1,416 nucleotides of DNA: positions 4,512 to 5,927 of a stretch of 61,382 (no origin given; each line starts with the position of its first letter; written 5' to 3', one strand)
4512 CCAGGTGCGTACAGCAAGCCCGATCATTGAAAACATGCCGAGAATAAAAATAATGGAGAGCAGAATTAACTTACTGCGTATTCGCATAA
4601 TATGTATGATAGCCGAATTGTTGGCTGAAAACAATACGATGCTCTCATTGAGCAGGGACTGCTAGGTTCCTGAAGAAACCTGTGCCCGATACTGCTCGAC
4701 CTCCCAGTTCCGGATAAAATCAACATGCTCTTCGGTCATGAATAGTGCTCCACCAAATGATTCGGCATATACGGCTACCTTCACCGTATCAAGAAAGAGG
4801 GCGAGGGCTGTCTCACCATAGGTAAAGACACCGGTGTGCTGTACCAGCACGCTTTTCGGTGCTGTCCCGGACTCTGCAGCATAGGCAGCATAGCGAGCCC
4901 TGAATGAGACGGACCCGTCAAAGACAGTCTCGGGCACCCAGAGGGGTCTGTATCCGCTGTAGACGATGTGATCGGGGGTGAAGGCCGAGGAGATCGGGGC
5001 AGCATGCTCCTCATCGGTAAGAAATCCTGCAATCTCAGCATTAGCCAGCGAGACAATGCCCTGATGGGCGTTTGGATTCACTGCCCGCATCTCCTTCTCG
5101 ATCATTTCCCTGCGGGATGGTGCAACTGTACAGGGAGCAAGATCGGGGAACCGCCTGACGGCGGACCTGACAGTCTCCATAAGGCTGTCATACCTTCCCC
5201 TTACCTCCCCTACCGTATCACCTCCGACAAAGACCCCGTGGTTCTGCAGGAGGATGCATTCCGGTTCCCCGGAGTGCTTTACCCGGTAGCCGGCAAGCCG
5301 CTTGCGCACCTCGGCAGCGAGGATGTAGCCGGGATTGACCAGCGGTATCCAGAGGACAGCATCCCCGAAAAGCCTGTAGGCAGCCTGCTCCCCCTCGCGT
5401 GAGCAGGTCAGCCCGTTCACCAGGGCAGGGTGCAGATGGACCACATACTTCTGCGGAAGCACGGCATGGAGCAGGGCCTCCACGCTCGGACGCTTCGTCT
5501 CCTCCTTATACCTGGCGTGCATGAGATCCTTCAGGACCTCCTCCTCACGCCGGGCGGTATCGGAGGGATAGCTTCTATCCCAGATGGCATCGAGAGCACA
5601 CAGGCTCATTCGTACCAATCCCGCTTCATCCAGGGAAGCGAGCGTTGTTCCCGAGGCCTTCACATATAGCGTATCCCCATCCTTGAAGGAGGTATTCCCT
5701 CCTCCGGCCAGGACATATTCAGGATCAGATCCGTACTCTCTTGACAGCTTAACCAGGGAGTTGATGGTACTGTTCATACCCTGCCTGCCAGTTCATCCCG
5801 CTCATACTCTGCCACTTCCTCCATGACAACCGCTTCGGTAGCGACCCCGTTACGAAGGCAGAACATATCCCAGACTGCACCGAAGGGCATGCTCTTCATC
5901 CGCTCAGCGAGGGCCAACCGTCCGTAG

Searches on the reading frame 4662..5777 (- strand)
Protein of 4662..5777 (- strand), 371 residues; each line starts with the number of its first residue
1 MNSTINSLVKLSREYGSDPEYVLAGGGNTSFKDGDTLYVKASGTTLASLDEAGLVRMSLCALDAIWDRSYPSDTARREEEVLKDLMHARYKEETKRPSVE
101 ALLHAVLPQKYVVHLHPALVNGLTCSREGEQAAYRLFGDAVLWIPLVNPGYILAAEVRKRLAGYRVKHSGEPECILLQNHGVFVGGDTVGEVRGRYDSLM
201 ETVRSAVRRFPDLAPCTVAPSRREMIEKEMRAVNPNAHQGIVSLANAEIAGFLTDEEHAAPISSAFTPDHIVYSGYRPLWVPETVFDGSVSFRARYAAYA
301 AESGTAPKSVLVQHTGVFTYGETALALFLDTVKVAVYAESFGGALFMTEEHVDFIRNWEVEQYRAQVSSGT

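Call 5: search_protein_families(library=ncbifam, proteins=[window:4662-5777:-], max_evalue=0.00001)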
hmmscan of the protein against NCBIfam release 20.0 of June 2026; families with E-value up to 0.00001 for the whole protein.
window:4662-5777:- (371 aa): 11 families
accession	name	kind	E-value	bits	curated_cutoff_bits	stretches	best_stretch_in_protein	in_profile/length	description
NF006196.0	PRK08324.2-4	equivalog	9.4e-36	123.4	831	1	4-364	16-397/657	bifunctional aldolase/short-chain dehydrogenase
NF006190.0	PRK08324.1-4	equivalog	2.8e-33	115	1014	1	3-364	16-415/689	bifunctional aldolase/short-chain dehydrogenase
NF006195.0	PRK08324.2-3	equivalog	1.9e-29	102.4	931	1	9-211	29-226/678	bifunctional aldolase/short-chain dehydrogenase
TIGR02632.1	RhaD_aldol-ADH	equivalog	1.7e-27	96.1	567.75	1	7-206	3-201/676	bifunctional rhamnulose-1-phosphate aldolase/short-chain dehydrogenase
NF006192.0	PRK08324.1-6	equivalog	1.7e-26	92.9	639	1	12-233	33-250/685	bifunctional aldolase/short-chain dehydrogenase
NF006194.0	PRK08324.2-2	equivalog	3.6e-26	92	686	1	9-235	28-250/703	bifunctional aldolase/short-chain dehydrogenase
NF006197.0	PRK08324.2-5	equivalog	2e-21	76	627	1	6-245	18-254/583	bifunctional aldolase/short-chain dehydrogenase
NF006189.0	PRK08324.1-3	equivalog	5e-21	74.7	634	1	7-203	27-222/701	bifunctional rhamnulose-1-phosphate aldolase/short-chain dehydrogenase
NF006188.0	PRK08324.1-1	equivalog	6.4e-21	74.3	1152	1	2-232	4-237/679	bifunctional aldolase/short-chain dehydrogenase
NF006191.0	PRK08324.1-5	equivalog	1.7e-19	69.7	1240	1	32-191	65-216/706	bifunctional aldolase/short-chain dehydrogenase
NF006193.0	PRK08324.2-1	subfamily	3.5e-18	65.1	1213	1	5-283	27-336/705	bifunctional aldolase/short-chain dehydrogenase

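Call 37: search_solved_structures(query=window:4662-5777:-, max_evalue=0.01, show_alignments=1)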
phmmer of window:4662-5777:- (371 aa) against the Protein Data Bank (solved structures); distinct sequences matched with E-value up to 0.01: 1.
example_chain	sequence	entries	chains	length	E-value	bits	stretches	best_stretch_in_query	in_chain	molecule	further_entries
3m4r_A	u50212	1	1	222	7.4e-17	64.7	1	2-209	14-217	Uncharacterized protein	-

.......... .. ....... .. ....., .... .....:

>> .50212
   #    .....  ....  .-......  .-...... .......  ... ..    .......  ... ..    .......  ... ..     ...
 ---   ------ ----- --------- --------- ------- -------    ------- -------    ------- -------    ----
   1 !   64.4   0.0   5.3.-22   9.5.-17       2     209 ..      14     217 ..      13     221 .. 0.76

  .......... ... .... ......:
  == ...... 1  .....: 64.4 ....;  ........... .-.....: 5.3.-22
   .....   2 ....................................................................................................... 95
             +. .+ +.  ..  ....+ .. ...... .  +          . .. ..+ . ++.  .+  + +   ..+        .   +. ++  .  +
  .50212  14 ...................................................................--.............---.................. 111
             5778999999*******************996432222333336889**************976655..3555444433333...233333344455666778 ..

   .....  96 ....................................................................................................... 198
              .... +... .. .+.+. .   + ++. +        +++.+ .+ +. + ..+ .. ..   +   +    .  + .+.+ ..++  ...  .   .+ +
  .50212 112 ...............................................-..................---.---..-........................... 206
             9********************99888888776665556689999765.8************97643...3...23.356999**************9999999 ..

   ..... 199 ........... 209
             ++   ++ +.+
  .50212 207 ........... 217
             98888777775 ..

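Call 38: search_protein_families(library=pfam, proteins=[window:4662-5777:-], max_evalue=0.01)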
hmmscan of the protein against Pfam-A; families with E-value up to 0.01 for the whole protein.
window:4662-5777:- (371 aa): 1 family
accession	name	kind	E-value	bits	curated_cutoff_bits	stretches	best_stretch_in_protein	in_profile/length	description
PF00596.27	Aldolase_II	-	3.6e-18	66.5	22.2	1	8-204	3-180/183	Class II Aldolase and Adducin N-terminal domain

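Call 50: find_homologous_proteins(query=window:4662-5777:-, max_evalue=1e-20)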
Query window:4662-5777:- (371 aa): 4580 proteins with E <= 1e-20 among 8000 candidates; the best 120 are listed.
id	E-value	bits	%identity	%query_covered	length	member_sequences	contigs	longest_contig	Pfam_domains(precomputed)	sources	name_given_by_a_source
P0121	6.0e-247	836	100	100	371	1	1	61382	PF00596.28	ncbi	-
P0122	8.0e-217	737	89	100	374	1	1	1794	PF00596.28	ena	-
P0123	3.4e-140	485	60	98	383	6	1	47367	PF00596.28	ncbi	-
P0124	1.2e-125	437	55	98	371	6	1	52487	PF00596.28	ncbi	-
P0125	1.2e-123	431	54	98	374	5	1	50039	PF00596.28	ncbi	-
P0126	3.3e-123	429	53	98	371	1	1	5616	PF00596.28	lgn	-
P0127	6.3e-123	429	53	98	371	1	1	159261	PF00596.28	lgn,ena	-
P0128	1.2e-122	428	54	98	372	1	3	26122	PF00596.28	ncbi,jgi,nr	ncbi:MAG: class II aldolase [Bacteroidetes bacterium]|nr:class II aldolase [Bacteroidota bacterium]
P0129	3.2e-122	426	52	99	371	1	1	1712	PF00596.28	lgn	-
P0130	7.2e-122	425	54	99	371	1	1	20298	PF00596.28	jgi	jgi:rhamnose utilization protein RhaD (predicted bifunctional aldolase and dehydrogenase)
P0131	7.9e-122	425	53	99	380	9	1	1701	PF00596.28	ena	-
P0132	5.2e-121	422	52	98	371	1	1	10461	PF00596.28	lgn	-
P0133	4.2e-120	419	53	98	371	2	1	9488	PF00596.28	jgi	jgi:rhamnose utilization protein RhaD (predicted bifunctional aldolase and dehydrogenase)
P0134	1.9e-117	410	53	98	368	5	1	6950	PF00596.28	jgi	jgi:rhamnose utilization protein RhaD (predicted bifunctional aldolase and dehydrogenase)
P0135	4.1e-117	409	50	99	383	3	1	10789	PF00596.28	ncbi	-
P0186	1.1e-106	375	50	99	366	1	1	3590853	PF00596.28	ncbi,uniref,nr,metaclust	ncbi:hypothetical protein SpiGrapes_2581 [Sphaerochaeta pleomorpha str. Grapes]|uniref:Class II aldo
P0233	3.5e-103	364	47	98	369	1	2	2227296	PF00596.28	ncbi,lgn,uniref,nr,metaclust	ncbi:class II aldolase/adducin family protein [Parasphaerochaeta coccoides]|uniref:Class II aldolase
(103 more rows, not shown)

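Call 51: find_encoding_contigs(protein=P0233, flank=8000, max_places=1)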
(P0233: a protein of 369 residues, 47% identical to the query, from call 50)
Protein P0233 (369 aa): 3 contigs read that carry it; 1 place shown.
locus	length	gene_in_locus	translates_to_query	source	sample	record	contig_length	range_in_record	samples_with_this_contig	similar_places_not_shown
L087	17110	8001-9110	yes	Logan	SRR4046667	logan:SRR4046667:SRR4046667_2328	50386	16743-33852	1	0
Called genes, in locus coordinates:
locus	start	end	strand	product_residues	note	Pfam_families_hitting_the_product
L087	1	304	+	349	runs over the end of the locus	-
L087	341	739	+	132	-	PF07009:NusG_II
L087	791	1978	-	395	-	PF07690:MFS_1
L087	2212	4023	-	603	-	PF07881:Fucose_iso_N1, PF07882:Fucose_iso_N2, PF02952:Fucose_iso_C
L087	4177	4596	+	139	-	PF05025:RbsD_FucU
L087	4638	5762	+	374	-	PF00356:LacI, PF00532:Peripla_BP_1, PF13407:Peripla_BP_4, PF13377:Peripla_BP_3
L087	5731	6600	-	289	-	PF02311:AraC_binding, PF12833:HTH_18, PF00165:HTH_AraC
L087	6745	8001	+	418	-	PF06134:RhaA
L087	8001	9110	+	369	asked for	PF00596:Aldolase_II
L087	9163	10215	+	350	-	PF00532:Peripla_BP_1, PF13407:Peripla_BP_4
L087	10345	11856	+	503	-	PF00005:ABC_tran, PF13304:AAA_21 (faint), PF00005:ABC_tran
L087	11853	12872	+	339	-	PF02653:BPD_transp_2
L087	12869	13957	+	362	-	PF02653:BPD_transp_2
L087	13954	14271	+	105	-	PF05336:rhaM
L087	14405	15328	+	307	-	PF08220:HTH_DeoR, PF08279:HTH_11, PF00455:DeoRC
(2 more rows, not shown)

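Call 52: find_encoding_contigs(protein=P0186, flank=10000, max_places=1)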
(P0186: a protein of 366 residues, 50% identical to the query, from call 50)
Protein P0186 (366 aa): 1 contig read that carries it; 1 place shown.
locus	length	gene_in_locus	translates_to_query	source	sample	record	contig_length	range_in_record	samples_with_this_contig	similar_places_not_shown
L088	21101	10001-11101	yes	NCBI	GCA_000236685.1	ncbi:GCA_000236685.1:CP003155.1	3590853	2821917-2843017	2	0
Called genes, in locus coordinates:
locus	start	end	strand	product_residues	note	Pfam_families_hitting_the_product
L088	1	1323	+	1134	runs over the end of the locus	PF00580:UvrD-helicase, PF13245:AAA_19, PF13361:UvrD_C, PF13538:UvrD_C_2 (faint), PF12705:PDDEXK_1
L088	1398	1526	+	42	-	-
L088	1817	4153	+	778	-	PF10114:PocR, PF00989:PAS (faint), PF13188:PAS_8 (faint), PF08448:PAS_4 (faint), PF13426:PAS_9 (faint), PF00990:GGDEF, PF13487:HD_5, PF01966:HD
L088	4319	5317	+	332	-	PF02615:Ldh_2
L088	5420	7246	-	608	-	PF07881:Fucose_iso_N1, PF07882:Fucose_iso_N2, PF02952:Fucose_iso_C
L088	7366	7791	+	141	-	PF05025:RbsD_FucU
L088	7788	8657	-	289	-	PF02311:AraC_binding, PF07883:Cupin_2 (faint), PF00165:HTH_AraC (weak), PF12833:HTH_18, PF00165:HTH_AraC (weak)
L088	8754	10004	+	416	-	PF06134:RhaA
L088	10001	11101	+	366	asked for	PF00596:Aldolase_II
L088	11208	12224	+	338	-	PF00532:Peripla_BP_1 (weak), PF13407:Peripla_BP_4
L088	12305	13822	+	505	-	PF00005:ABC_tran, PF13304:AAA_21 (faint), PF00005:ABC_tran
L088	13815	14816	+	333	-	PF02653:BPD_transp_2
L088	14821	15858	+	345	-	PF02653:BPD_transp_2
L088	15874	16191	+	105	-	PF05336:rhaM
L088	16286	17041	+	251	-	PF08220:HTH_DeoR, PF08279:HTH_11 (weak), PF00455:DeoRC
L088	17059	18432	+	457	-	PF00364:Biotin_lipoyl, PF02817:E3_binding, PF00198:2-oxoacid_dh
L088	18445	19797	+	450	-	PF00890:FAD_binding_2 (faint), PF03486:HI0933_like (faint), PF07992:Pyr_redox_2, PF12831:FAD_oxidored, PF13450:NAD_binding_8 (faint), PF13738:Pyr_redox_3, PF00070:Pyr_redox, PF02852:Pyr_redox_dim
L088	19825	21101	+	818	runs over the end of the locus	PF00676:E1_dh, PF02779:Transket_pyr, PF02780:Transketolase_C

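Call 65: search_dna_similar(query=window:4662-5777:-, collection=plasmids, mode=protein, max_rows=20, rows=spread)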
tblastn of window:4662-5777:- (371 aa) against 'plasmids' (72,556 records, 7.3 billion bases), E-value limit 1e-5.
Records with a match: 368; places in all: 414; records where one place covers at least 80% of the query: 167.
Best place of each record, by identity: <60% 368.
By first word of the organism name: Rhizobium 172; Sinorhizobium 71; Ensifer 16; Shinella 12; Sphingobium 12; Aminobacter 9; Paracoccus 8; Phyllobacterium 6; Deinococcus 5; Novosphingobium 4; and 41 more.
By predicted mobility (MOB-suite, as given by PLSDB): non-mobilizable 223; mobilizable 92; conjugative 53.
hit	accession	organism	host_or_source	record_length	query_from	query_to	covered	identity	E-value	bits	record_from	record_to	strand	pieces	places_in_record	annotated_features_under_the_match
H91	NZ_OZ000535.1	Shinella sp. WSC3-e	-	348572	2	364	98%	31.6%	3e-18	94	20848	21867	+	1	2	class II aldolase/adducin family protein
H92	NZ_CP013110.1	Sinorhizobium americanum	Vachellia farnesiana,cell culture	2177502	2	368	99%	27.9%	2e-21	103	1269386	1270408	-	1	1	record has no annotation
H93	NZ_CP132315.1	Shinella oryzae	Homo sapiens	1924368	2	364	98%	27.3%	2e-17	91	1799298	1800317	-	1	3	none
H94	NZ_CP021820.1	Sinorhizobium meliloti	Medicago truncatula,Single Cell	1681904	12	368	96%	27.0%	6e-20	99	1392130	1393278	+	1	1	none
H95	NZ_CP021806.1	Sinorhizobium meliloti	Medicago truncatula,Single Cell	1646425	12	368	96%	26.7%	4e-19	97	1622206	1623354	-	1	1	none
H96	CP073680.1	Sinorhizobium meliloti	Medicago truncatula,cell culture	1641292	12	368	96%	26.6%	3e-20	100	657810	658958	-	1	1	class II aldolase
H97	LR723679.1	arsenite-oxidising bacterium NT-25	moist arsenopyrite (FeAsS)-containing ...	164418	12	323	84%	28.3%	2e-16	89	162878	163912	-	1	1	bifunctional aldolase/short-chain dehydrogenase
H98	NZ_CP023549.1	Rhodobacter sp. CZR27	cell culture,paddy soil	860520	6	366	97%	24.1%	2e-13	79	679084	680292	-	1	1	bifunctional rhamnulose-1-phosphate aldolase/short-chain dehydrogenase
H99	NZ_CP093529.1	Shinella zoogloeoides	-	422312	7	366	97%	21.0%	4e-11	72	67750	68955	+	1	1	bifunctional rhamnulose-1-phosphate aldolase/short-chain dehydrogenase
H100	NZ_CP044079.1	Paracoccus yeei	Homo sapiens,clinical isolate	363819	3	281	75%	25.0%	1e-11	74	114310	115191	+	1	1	bifunctional rhamnulose-1-phosphate aldolase/short-chain dehydrogenase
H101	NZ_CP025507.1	Rhizobium leguminosarum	Pisum sativum,pea nodule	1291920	12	210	54%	31.9%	3e-16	88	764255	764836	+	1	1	record has no annotation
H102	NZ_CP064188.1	Rhizobium sp. 007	Onobrychis viciifolia,cell culture,root ...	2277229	12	210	54%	31.4%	1e-16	89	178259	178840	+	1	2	none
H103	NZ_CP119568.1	Pararhizobium qamdonense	cell culture,soil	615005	12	203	52%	30.7%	2e-12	76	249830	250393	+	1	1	bifunctional aldolase/short-chain dehydrogenase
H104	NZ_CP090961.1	Mariluticola halotolerans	sea sediment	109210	12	188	48%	31.3%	1e-13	80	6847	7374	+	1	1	bifunctional aldolase/short-chain dehydrogenase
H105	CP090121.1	Rhizobium leguminosarum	Trifolium ambiguum,Cell culture,Plant ...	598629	8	212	55%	23.4%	3e-10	69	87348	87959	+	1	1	none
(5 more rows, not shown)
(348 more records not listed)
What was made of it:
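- On RhaEW / bifunctional rhamnulose-1-P aldolase-SDR: 21-25% identity to annotated rhizobial enzymes (call 65).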

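Call 66: get_annotated_region(hit=H96, flank=7000)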
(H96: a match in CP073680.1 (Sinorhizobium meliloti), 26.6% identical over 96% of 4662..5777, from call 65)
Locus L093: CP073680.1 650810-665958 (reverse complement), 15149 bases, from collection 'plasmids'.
description: Sinorhizobium meliloti strain ABS7 plasmid pSymB, complete sequence
organism: Sinorhizobium meliloti (NCBI taxid 382)
taxonomy: Bacteria; Pseudomonadota; Alphaproteobacteria; Hyphomicrobiales; Rhizobiaceae; Sinorhizobium; Sinorhizobium meliloti
host: -; source: Medicago truncatula,cell culture; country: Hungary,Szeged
typing (MOB-suite, as given by PLSDB): mobilizable; relaxase MOBQ
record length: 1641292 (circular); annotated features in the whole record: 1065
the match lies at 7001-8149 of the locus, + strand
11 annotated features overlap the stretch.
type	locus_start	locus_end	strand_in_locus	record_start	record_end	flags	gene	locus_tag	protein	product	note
CDS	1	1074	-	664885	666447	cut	lsrK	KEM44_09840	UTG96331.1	autoinducer-2 kinase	-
CDS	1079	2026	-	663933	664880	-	-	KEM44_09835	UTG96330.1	sugar-binding transcriptional regulator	-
CDS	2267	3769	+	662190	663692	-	lsrA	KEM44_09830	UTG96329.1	autoinducer 2 ABC transporter ATP-binding protein LsrA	-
CDS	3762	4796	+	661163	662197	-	-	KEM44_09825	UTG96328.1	autoinducer 2 ABC transporter permease LsrC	-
CDS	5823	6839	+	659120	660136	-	lsrB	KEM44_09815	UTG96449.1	autoinducer 2 ABC transporter substrate-binding protein LsrB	-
CDS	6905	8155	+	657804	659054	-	-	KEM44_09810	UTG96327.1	class II aldolase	-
CDS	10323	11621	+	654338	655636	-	-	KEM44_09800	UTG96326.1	capsular polysaccharide biosynthesis protein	-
CDS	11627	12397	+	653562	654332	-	-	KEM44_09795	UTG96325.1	ABC transporter permease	-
CDS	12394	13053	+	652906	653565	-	-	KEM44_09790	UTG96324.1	ABC transporter ATP-binding protein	-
CDS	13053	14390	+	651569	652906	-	-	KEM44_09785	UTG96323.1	RkpR, polysaccharide export protein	-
CDS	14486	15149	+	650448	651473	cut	-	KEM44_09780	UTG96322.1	glycosyltransferase family 2 protein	-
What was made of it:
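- Closest known: Lsr processing of autoinducer-2. Same: A distant ALD relative sits in the S. meliloti lsr-like locus (call 66).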

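Call 67: get_annotated_region(hit=H91, flank=7000)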
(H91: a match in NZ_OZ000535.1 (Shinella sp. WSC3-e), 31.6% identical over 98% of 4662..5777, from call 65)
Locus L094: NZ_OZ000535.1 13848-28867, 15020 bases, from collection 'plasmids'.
description: Shinella sp. WSC3-e isolate ena-SAMPLE-TAB-28-07-2022-10:23:51:176-5823 plasmid peSHIWSC3, complete sequence
organism: Shinella sp. WSC3-e (NCBI taxid 3113208)
taxonomy: Bacteria; Pseudomonadota; Alphaproteobacteria; Hyphomicrobiales; Rhizobiaceae; Shinella; Shinella sp. WSC3-e
host: -; source: -; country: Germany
typing (MOB-suite, as given by PLSDB): non-mobilizable
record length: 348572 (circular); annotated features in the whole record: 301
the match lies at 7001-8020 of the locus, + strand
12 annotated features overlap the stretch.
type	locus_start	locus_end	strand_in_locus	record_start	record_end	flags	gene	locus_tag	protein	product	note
CDS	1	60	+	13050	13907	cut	-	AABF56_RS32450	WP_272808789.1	ABC transporter permease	GO:0055085 - transmembrane transport [Evidence IEA]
CDS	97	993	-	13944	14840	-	-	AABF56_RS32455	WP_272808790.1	sugar phosphate isomerase/epimerase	-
CDS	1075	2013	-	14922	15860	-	-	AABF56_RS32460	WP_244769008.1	ABC transporter substrate-binding protein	-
CDS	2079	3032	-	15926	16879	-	-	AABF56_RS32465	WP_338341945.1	ribose ABC transporter permease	-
CDS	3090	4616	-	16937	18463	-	-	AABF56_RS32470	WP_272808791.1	sugar ABC transporter ATP-binding protein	-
CDS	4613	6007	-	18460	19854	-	-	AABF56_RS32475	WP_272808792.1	carbohydrate kinase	-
CDS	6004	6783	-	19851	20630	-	-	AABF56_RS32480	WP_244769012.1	DeoR/GlpR family DNA-binding transcription regulator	-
CDS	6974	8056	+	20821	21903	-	-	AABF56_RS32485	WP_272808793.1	class II aldolase/adducin family protein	-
CDS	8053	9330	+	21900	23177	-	-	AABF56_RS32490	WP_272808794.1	FGGY-family carbohydrate kinase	-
CDS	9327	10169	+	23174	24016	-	-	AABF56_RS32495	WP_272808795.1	TIGR01459 family HAD-type hydrolase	-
CDS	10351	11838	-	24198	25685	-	otsA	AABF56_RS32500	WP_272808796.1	alpha,alpha-trehalose-phosphate synthase (UDP-forming)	-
CDS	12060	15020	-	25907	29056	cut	-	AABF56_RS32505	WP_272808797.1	efflux RND transporter permease subunit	-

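Call 86: search_protein_families(library=ncbifam, proteins=[window:4662-5777:-], max_evalue=1)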
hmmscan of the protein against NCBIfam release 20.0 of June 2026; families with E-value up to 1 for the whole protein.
window:4662-5777:- (371 aa): 19 families
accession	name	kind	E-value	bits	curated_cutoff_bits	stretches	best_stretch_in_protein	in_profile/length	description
NF006196.0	PRK08324.2-4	equivalog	9.4e-36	123.4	831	1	4-364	16-397/657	bifunctional aldolase/short-chain dehydrogenase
NF006190.0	PRK08324.1-4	equivalog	2.8e-33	115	1014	1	3-364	16-415/689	bifunctional aldolase/short-chain dehydrogenase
NF006195.0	PRK08324.2-3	equivalog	1.9e-29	102.4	931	1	9-211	29-226/678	bifunctional aldolase/short-chain dehydrogenase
TIGR02632.1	RhaD_aldol-ADH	equivalog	1.7e-27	96.1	567.75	1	7-206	3-201/676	bifunctional rhamnulose-1-phosphate aldolase/short-chain dehydrogenase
NF006192.0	PRK08324.1-6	equivalog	1.7e-26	92.9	639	1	12-233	33-250/685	bifunctional aldolase/short-chain dehydrogenase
NF006194.0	PRK08324.2-2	equivalog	3.6e-26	92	686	1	9-235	28-250/703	bifunctional aldolase/short-chain dehydrogenase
NF006197.0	PRK08324.2-5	equivalog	2e-21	76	627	1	6-245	18-254/583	bifunctional aldolase/short-chain dehydrogenase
NF006189.0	PRK08324.1-3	equivalog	5e-21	74.7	634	1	7-203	27-222/701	bifunctional rhamnulose-1-phosphate aldolase/short-chain dehydrogenase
NF006188.0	PRK08324.1-1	equivalog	6.4e-21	74.3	1152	1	2-232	4-237/679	bifunctional aldolase/short-chain dehydrogenase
NF006191.0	PRK08324.1-5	equivalog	1.7e-19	69.7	1240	1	32-191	65-216/706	bifunctional aldolase/short-chain dehydrogenase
NF006193.0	PRK08324.2-1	subfamily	3.5e-18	65.1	1213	1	5-283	27-336/705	bifunctional aldolase/short-chain dehydrogenase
NF040649.1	FucA_Meth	equivalog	0.00014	21.8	250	1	18-58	15-55/179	L-fuculose phosphate aldolase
TIGR03328.1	salvage_mtnB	equivalog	0.00016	21.3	137.05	0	166-194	148-176/194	methylthioribulose 1-phosphate dehydratase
NF005123.0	PRK06557.1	subfamily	0.00029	20.6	251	0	169-190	155-176/223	L-ribulose-5-phosphate 4-epimerase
NF006413.0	PRK08660.1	equivalog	0.0067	16.3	203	1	26-60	23-57/184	aldolase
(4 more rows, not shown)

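Call 88: predict_structure(alignment_id=A2)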
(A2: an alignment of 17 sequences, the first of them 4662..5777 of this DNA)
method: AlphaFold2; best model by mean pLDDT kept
length: 371 residues; sequences in the alignment: 17
mean_pLDDT: 92.0   pTM: 0.90
mean pLDDT of the five models: 92.0, 91.8, 91.3, 88.2, 88.2
residues with pLDDT >= 90: 294; 70-90: 62; 50-70: 10; < 50: 5
segments of 3 or more residues with pLDDT < 50: 368-371
pLDDT, mean of each block of 10 residues (from residue 1): 88 93 87 96 91 96 95 88 93 88 94 97 98 97 93 94 96 96 96 97 97 94 96 85 95 96 90 90 96 96 92 96 93 97 94 80 52 36
secondary structure, 60 per line:
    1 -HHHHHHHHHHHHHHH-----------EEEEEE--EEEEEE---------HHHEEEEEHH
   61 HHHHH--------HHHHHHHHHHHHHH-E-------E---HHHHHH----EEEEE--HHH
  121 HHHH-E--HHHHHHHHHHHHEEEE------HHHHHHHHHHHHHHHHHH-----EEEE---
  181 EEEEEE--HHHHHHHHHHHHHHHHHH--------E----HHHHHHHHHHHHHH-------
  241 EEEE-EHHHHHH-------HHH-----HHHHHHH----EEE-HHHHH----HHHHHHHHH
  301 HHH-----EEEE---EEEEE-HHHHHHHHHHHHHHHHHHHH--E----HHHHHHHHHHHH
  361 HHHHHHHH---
elements in order: H2-16 E28-33 E36-41 E54-58 H59-65 H74-87 H101-106 E111-115 H118-124 H129-140 E141-144 H151-168 E174-177 E181-186 H189-206 H220-233 E241-244 H247-252 H268-274 E279-281 H283-287 H292-303 E309-312 E316-320 H322-341 H349-368
